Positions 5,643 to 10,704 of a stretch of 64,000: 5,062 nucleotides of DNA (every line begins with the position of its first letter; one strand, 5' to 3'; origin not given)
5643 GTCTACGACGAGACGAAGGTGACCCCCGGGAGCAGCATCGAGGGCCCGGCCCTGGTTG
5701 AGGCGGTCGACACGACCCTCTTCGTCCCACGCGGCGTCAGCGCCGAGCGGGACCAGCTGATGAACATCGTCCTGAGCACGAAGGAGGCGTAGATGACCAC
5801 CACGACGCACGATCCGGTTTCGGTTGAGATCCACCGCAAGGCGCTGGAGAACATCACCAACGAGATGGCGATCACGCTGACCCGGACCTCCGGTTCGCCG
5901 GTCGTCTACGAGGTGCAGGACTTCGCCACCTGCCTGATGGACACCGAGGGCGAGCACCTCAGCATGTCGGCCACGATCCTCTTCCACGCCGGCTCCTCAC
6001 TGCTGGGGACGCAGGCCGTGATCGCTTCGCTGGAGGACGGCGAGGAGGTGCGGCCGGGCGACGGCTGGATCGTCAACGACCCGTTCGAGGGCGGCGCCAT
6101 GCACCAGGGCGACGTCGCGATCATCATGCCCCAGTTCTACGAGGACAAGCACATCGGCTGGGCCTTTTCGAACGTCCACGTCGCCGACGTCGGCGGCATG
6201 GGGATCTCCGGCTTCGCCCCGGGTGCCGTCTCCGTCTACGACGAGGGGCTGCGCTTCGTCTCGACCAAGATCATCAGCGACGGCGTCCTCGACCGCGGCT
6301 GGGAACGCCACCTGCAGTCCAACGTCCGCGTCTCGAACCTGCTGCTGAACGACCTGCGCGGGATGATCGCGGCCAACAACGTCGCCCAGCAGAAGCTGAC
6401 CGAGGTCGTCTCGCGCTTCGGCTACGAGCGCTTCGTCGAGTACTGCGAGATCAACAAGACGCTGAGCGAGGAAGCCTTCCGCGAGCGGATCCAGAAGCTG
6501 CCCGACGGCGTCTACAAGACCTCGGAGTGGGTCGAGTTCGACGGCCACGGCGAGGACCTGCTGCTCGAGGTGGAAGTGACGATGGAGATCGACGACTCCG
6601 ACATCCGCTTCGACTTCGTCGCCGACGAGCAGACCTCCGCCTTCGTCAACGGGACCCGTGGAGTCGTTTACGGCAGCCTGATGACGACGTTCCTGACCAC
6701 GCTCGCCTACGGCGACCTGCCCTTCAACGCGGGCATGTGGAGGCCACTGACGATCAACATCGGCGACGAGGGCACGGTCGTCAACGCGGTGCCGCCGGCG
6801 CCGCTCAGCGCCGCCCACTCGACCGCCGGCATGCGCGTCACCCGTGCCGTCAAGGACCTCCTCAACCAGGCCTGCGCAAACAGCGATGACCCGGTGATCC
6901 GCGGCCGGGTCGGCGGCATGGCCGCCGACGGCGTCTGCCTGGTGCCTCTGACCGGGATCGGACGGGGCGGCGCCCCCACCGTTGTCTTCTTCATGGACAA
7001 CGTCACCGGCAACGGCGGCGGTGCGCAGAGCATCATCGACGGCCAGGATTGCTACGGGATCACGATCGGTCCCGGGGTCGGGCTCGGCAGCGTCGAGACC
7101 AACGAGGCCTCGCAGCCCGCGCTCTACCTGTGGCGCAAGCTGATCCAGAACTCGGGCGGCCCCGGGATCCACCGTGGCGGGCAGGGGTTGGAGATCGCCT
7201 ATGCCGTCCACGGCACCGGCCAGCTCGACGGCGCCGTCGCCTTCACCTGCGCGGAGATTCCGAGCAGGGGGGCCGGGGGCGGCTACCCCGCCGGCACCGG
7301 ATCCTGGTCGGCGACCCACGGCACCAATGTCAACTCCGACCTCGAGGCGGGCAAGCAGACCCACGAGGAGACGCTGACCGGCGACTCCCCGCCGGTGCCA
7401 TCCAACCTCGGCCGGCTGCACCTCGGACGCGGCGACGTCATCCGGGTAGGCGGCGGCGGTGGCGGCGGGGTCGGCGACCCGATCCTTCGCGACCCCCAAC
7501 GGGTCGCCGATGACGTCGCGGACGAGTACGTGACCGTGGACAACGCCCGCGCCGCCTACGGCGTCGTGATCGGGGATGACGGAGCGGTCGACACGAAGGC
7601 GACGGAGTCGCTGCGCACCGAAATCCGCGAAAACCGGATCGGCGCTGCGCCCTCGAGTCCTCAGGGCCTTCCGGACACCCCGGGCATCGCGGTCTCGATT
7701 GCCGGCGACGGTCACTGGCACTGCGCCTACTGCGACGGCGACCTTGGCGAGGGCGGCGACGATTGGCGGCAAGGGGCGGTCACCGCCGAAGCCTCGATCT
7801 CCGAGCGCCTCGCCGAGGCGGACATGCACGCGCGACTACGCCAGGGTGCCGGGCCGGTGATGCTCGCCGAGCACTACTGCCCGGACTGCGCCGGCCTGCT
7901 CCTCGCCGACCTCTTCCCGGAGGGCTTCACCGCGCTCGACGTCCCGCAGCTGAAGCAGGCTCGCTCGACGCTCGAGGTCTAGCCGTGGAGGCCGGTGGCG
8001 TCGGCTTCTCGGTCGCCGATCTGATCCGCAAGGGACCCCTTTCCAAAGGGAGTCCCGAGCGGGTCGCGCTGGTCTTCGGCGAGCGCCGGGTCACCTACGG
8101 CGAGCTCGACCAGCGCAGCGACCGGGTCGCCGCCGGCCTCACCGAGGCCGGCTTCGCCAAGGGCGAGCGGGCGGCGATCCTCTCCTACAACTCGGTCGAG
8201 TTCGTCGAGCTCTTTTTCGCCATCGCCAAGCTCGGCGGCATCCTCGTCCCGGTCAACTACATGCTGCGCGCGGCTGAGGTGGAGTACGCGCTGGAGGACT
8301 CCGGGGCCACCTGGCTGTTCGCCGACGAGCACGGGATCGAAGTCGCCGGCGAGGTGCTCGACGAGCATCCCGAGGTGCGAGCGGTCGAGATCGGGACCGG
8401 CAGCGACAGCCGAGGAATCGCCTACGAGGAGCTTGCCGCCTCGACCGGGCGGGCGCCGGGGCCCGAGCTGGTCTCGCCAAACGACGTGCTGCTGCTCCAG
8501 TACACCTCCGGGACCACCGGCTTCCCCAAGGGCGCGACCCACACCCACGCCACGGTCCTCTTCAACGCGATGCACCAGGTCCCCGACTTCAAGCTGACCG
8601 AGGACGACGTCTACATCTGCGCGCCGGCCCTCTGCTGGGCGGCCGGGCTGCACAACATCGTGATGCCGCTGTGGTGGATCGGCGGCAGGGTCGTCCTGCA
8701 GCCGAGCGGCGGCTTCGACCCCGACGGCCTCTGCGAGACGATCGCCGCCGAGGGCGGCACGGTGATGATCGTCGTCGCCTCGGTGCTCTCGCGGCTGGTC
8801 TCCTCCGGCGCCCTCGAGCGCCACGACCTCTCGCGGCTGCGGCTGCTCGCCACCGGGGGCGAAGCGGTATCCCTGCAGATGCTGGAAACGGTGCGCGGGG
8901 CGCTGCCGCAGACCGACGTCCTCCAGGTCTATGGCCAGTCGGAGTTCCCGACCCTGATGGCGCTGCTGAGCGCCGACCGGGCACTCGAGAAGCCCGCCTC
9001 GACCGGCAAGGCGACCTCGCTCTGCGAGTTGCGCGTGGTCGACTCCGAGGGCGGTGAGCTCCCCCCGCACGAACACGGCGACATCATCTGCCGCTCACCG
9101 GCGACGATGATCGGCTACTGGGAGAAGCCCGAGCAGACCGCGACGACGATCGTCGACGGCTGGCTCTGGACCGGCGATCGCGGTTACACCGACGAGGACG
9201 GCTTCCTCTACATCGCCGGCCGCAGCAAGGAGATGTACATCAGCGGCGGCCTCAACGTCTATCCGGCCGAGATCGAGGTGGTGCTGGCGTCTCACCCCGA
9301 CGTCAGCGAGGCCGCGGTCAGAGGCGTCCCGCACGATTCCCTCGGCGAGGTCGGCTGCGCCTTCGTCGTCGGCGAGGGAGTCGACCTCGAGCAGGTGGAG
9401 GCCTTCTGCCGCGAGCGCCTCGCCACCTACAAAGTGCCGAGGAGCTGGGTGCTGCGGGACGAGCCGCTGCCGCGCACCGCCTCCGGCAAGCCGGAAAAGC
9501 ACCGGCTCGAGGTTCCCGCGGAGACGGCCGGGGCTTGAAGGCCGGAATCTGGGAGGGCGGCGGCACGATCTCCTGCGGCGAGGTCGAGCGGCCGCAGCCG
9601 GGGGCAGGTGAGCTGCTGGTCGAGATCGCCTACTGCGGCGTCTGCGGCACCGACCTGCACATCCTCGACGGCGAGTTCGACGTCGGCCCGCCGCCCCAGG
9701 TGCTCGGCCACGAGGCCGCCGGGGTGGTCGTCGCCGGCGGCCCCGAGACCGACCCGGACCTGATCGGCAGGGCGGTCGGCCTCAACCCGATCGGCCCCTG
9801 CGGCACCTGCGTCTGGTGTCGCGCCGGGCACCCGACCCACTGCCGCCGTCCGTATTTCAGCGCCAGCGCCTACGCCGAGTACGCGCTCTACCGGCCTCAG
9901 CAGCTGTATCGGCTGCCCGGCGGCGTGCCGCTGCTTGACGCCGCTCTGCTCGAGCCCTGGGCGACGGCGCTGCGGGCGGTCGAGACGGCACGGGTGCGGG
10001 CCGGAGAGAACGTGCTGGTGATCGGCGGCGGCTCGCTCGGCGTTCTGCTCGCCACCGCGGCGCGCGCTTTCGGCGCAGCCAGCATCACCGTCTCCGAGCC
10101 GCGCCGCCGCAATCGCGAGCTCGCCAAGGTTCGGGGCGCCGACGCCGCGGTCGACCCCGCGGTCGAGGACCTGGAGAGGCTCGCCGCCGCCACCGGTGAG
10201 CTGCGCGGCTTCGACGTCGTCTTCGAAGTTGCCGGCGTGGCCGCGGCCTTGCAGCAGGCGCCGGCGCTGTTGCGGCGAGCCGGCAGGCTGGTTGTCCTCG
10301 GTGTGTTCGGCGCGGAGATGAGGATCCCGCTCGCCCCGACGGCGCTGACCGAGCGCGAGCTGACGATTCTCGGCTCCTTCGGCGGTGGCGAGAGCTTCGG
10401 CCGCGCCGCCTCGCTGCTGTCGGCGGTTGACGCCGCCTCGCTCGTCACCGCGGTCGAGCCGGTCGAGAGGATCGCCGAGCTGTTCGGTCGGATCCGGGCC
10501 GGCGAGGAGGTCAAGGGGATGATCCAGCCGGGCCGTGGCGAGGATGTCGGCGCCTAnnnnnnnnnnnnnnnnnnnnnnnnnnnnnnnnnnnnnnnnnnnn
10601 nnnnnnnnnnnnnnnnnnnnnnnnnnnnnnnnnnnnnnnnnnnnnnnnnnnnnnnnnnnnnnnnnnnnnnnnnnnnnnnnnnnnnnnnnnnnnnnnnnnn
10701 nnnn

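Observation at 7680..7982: Hydantoinase-B subunits fused to a 4-Cys domain resembling the acetone-carboxylase gamma subunit (both copies)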

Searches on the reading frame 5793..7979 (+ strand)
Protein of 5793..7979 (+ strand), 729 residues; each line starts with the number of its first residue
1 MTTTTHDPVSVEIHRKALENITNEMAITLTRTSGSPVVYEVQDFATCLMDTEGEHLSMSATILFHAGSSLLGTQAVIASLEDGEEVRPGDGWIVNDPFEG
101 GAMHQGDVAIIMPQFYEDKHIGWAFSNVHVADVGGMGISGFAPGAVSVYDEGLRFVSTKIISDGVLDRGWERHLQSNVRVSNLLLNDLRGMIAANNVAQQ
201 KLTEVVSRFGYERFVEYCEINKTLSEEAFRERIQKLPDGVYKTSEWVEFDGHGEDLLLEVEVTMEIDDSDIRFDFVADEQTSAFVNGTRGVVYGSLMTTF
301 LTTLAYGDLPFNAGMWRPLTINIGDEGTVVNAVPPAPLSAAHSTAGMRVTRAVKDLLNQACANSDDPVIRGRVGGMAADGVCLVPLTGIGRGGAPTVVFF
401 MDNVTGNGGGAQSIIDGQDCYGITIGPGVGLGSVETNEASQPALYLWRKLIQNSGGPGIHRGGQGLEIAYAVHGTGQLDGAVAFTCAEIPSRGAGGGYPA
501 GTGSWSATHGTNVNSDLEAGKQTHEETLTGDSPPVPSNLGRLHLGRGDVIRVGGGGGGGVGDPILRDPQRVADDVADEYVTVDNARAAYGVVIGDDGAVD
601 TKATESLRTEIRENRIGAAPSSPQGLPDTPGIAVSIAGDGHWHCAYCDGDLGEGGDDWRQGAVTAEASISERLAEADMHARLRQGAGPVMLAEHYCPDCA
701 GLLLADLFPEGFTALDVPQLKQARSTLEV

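Call 10: search_protein_families(library=pfam, proteins=[window:5793-7979:+], max_evalue=1)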
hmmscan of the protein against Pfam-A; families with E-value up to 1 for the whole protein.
window:5793-7979:+ (729 aa): 3 families
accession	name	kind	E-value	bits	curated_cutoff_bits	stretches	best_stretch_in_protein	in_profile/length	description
PF02538.19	Hydantoinase_B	-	3e-107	359.7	26.8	1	7-563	1-519/519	Hydantoinase B/oxoprolinase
PF08882.16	Acetone_carb_G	-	0.0047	17.6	21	1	639-706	22-89/113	Acetone carboxylase gamma subunit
PF20848.2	ExoU_mid_dom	-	0.14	12.8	27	1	17-49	6-38/119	ExoU toxin, middle helical domain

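Call 11: search_protein_families(library=ncbifam, proteins=[window:5793-7979:+], max_evalue=1)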
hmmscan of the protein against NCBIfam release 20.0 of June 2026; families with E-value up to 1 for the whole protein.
window:5793-7979:+ (729 aa): 4 families
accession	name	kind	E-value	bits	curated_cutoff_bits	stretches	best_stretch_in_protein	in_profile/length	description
NF050157.1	CapLactmsBetCapB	equivalog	8.9e-67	225.6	1000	1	7-607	2-574/577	caprolactamase subunit beta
NF042976.1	AcphenoCarb_ApcD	equivalog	5.8e-31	107.5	1500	1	8-609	31-637/685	acetophenone carboxylase subunit delta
NF042974.2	AcphenoCarb_ApcB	equivalog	0.018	14.9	250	1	639-712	17-91/128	acetophenone carboxylase subunit beta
TIGR01639.1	P_fal_TIGR01639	paralog_domain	0.24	11.5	25.75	1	216-239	2-25/61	Plasmodium falciparum uncharacterized domain TIGR01639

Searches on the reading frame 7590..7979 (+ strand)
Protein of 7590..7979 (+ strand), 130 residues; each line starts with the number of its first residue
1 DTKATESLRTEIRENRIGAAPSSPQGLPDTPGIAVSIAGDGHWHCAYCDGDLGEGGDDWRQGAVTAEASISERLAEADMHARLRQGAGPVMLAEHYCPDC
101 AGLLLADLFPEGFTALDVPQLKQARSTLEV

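Call 10: search_protein_families(library=pfam, proteins=[window:7590-7979:+], max_evalue=1)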
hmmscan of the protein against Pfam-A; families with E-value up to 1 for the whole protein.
window:7590-7979:+ (130 aa): 3 families
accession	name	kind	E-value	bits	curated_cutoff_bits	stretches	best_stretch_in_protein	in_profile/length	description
PF08882.16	Acetone_carb_G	-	0.00025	21.7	21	1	40-109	22-91/113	Acetone carboxylase gamma subunit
PF14595.12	Thioredoxin_9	-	0.25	11.7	25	1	63-101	21-57/129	Thioredoxin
PF06677.18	Auto_anti-p27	-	0.32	11.6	24.1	0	84-104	8-25/40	Sjogren's syndrome/scleroderma autoantigen 1 (Autoantigen p27)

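Call 11: search_protein_families(library=ncbifam, proteins=[window:7590-7979:+], max_evalue=1)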
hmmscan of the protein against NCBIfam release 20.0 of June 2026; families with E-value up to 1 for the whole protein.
window:7590-7979:+ (130 aa): 1 family
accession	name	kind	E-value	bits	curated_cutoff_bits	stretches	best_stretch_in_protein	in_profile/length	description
NF042974.2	AcphenoCarb_ApcB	equivalog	0.0008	19.3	250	1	40-113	17-91/128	acetophenone carboxylase subunit beta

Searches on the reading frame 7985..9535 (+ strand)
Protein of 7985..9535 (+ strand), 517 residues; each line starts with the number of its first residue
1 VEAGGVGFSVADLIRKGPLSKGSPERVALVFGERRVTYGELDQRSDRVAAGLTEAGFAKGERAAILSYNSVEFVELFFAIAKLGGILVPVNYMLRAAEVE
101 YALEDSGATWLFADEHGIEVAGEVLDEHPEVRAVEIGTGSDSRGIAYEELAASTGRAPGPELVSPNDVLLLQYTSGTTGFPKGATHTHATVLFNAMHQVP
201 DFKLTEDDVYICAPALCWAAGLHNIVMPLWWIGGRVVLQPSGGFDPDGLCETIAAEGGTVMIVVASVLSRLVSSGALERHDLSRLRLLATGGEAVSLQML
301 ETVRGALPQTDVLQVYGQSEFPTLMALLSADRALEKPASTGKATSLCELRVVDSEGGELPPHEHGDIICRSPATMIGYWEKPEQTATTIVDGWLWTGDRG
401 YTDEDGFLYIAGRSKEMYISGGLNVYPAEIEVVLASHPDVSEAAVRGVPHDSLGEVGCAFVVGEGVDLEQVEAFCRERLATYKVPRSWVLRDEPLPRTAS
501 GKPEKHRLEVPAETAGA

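Call 14: search_protein_families(library=pfam, proteins=[window:7985-9535:+], max_evalue=0.001)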
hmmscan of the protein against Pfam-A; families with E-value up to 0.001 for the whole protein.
window:7985-9535:+ (517 aa): 2 families
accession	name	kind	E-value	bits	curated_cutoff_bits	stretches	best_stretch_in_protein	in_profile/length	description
PF00501.34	AMP-binding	-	7.8e-85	285.4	29.9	1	22-379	7-384/384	AMP-binding enzyme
PF13193.12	AMP-binding_C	-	5.3e-18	66.2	24.5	1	429-502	1-76/76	AMP-binding enzyme C-terminal domain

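Call 33: search_protein_families(library=ncbifam, proteins=[window:7985-9535:+], max_evalue=0.001)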
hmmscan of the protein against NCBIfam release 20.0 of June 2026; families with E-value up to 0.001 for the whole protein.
window:7985-9535:+ (517 aa): 106 families (the best 25 are shown)
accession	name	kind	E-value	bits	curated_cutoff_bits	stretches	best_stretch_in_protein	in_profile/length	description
NF004837.0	PRK06187.1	subfamily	2.4e-121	405.6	476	1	22-510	20-520/531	long-chain-fatty-acid--CoA ligase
NF006182.0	PRK08316.1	subfamily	1.7e-107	360.1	663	1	10-508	13-513/523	fatty acyl-CoA synthetase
NF005307.0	PRK06839.1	equivalog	8.1e-100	334.8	748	1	23-508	15-489/496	o-succinylbenzoate--CoA ligase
NF002966.0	PRK03640.1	equivalog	6e-94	315.3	556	1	23-509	15-477/483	o-succinylbenzoate--CoA ligase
NF005857.1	PRK07786.1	exception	4.3e-93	312.5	733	1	23-508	22-508/513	fatty-acid--CoA ligase FadD5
NF005801.1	PRK07656.1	equivalog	1.9e-90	303.9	657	1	25-508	16-499/500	FadD3 family acyl-CoA ligase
NF004797.0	PRK06145.1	equivalog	6.8e-90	301.8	850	1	21-506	13-489/499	acyl-CoA synthetase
NF009233.0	PRK12583.1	subfamily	4.2e-88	296.1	832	2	163-508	198-546/558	fatty acid CoA ligase family protein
NF052269.1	Staph_lig_FadD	equivalog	8.8e-86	288.2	650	1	31-509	23-490/499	long-chain-fatty-acid--CoA ligase FadD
NF005676.0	PRK07470.1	equivalog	1.1e-85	288.4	774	1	21-509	31-526/544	acyl-CoA synthetase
NF052580.1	Str24CoAsynCasG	equivalog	1.3e-84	284.5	750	1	23-508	53-546/548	steroid-24-oyl-CoA synthetase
NF005863.0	PRK07798.1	subfamily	1.6e-78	264.6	543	1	19-504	13-523/540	acyl-CoA synthetase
NF004822.0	PRK06178.1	equivalog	4.5e-77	259.9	782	2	163-512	210-567/571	acyl-CoA synthetase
NF006572.0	PRK09088.1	equivalog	6.8e-77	259.2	696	1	24-509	15-484/491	acyl-CoA synthetase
NF006181.0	PRK08314.1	subfamily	4.7e-76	256.2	705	2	145-502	184-544/563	long-chain-fatty-acid--CoA ligase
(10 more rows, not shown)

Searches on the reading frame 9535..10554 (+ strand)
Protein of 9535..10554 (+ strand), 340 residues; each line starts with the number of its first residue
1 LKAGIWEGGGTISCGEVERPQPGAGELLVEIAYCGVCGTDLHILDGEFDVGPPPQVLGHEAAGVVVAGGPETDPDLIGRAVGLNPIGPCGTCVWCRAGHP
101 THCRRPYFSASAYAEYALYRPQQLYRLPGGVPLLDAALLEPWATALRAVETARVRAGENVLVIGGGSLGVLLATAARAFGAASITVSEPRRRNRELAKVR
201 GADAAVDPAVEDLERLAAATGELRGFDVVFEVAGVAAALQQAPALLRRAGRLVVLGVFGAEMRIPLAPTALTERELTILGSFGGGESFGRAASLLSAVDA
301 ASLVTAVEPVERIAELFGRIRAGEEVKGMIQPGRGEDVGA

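Call 14: search_protein_families(library=pfam, proteins=[window:9535-10554:+], max_evalue=0.001)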
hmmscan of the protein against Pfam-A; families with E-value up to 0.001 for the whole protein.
window:9535-10554:+ (340 aa): 4 families
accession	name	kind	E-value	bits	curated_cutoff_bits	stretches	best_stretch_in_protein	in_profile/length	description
PF08240.17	ADH_N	-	1.1e-23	83.9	23.5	1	23-128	1-103/104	Alcohol dehydrogenase GroES-like domain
PF00107.32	ADH_zinc_N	-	5.8e-23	81.7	31.8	1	168-295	2-127/129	Zinc-binding dehydrogenase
PF16912.11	Glu_dehyd_C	-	2.5e-06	27.6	34.9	1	138-319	6-200/211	Glucose dehydrogenase C-terminus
PF13602.12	ADH_zinc_N_2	-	0.00043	21.7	27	1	201-323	2-126/134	Zinc-binding dehydrogenase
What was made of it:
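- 9535..10557 (+): Zn-dependent alcohol dehydrogenase. Its start overlaps the stop of the ligase gene. Pfam ADH_N and ADH_zinc_N (call 14).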
